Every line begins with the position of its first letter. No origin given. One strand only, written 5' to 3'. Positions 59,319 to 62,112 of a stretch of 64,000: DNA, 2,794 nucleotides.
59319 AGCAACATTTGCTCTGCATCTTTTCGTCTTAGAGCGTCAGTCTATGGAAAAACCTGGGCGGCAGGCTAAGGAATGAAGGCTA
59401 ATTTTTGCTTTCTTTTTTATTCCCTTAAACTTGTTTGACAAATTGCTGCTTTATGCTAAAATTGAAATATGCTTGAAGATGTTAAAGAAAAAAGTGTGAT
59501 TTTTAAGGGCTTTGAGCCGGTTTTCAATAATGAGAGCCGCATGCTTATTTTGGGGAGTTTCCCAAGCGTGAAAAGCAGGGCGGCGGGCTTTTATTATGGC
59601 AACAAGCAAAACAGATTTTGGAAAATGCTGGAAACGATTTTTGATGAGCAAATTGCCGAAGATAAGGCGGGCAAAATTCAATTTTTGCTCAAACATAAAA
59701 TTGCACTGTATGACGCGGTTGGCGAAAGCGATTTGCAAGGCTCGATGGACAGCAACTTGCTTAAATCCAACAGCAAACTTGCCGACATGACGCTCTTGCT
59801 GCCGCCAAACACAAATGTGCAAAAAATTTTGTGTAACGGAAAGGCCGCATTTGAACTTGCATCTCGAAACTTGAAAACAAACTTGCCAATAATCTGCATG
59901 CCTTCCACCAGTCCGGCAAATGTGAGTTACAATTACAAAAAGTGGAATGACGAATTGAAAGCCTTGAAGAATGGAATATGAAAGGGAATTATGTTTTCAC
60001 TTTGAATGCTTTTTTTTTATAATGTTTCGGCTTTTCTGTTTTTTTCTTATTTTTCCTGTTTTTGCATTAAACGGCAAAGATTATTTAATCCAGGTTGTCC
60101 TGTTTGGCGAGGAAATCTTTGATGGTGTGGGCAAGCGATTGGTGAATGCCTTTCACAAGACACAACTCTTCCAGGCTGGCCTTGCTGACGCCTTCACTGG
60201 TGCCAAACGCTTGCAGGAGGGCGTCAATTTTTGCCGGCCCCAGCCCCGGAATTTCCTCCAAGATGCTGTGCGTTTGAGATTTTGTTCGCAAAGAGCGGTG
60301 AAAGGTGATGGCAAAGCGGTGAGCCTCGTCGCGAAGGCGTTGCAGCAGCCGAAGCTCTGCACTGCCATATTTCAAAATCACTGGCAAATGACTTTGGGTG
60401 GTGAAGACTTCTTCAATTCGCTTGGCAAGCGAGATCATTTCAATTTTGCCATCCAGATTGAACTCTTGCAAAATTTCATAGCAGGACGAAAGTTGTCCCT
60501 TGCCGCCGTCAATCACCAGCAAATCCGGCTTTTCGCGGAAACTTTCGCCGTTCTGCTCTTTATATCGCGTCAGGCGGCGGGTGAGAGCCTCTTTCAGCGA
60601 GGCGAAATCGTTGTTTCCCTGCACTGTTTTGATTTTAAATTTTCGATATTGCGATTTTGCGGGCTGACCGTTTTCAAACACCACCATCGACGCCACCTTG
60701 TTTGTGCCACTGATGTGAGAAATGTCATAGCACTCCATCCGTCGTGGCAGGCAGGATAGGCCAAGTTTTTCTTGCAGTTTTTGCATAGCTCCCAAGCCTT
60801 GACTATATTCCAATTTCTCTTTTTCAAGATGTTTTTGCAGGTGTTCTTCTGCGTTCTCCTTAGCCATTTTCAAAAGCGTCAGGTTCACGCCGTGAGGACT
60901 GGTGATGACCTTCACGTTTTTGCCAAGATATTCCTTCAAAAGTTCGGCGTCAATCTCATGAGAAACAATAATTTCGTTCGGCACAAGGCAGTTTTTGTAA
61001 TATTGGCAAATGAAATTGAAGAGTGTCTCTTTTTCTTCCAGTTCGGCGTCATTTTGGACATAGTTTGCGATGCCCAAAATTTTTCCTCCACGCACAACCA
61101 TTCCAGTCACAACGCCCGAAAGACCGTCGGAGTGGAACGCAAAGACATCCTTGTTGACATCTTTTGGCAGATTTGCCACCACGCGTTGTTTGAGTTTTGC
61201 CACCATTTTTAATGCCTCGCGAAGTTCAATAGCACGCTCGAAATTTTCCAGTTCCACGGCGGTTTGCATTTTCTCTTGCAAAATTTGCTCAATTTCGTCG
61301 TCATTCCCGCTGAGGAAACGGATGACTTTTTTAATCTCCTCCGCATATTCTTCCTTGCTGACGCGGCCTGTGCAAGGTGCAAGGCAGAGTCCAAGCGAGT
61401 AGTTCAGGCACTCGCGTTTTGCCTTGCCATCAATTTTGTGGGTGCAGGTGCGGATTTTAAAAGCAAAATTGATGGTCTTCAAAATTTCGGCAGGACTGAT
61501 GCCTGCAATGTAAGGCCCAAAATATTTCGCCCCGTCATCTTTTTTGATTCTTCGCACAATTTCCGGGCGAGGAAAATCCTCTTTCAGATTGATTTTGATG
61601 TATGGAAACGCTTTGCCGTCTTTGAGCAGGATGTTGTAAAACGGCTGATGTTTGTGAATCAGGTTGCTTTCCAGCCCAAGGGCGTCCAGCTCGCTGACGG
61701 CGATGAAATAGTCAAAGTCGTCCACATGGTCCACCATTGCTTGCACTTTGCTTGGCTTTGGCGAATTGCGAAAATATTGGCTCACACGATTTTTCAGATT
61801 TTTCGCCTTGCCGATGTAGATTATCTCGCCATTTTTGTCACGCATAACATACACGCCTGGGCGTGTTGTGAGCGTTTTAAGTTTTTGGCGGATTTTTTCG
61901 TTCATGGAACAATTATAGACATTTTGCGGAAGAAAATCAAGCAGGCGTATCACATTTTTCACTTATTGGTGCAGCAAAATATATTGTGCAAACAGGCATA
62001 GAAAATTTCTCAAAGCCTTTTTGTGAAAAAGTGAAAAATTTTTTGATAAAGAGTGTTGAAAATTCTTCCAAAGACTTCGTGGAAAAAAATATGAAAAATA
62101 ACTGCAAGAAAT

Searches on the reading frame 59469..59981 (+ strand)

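Call 6: search_protein_families(library=pfam, proteins=[window:59469-59981:+], max_evalue=0.01)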
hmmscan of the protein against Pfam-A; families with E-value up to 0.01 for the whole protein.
window:59469-59981:+ (170 aa): 1 family
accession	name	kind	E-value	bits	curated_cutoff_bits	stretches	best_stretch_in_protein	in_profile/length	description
PF03167.25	UDG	-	1.2e-08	35.6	24.3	1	18-160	3-129/141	Uracil DNA glycosylase superfamily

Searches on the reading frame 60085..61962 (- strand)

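Call 7: search_protein_families(library=pfam, proteins=[window:60085-61962:-], max_evalue=0.01)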
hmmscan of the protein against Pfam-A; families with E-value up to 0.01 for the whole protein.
window:60085-61962:- (625 aa): 8 families
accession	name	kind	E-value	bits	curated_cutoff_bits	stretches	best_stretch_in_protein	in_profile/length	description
PF08459.17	UvrC_RNaseH_dom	-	8.3e-54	182.2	22.3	1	397-552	1-159/159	UvrC RNAse H endonuclease domain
PF22920.2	UvrC_RNaseH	-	4.6e-23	81.8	24.3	1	271-378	2-116/116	UvrC Ribonuclease H-like domain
PF01541.30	GIY-YIG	-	1.5e-10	41.7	22.6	1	35-107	2-74/78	GIY-YIG catalytic domain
PF14520.12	HHH_5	-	7.4e-08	33.2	27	1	568-619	4-56/57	Helix-hairpin-helix domain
PF12826.13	HHH_2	-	1.1e-05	26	27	1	571-623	8-60/64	Helix-hairpin-helix motif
PF00633.29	HHH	-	0.00019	21.6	24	0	590-616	3-29/30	Helix-hairpin-helix motif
PF02151.25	UVR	-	0.00026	21.1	21.5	1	228-249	7-28/36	UvrB/uvrC motif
PF13905.12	Thioredoxin_8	-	0.0031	18.3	27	0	365-407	42-84/94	Thioredoxin-like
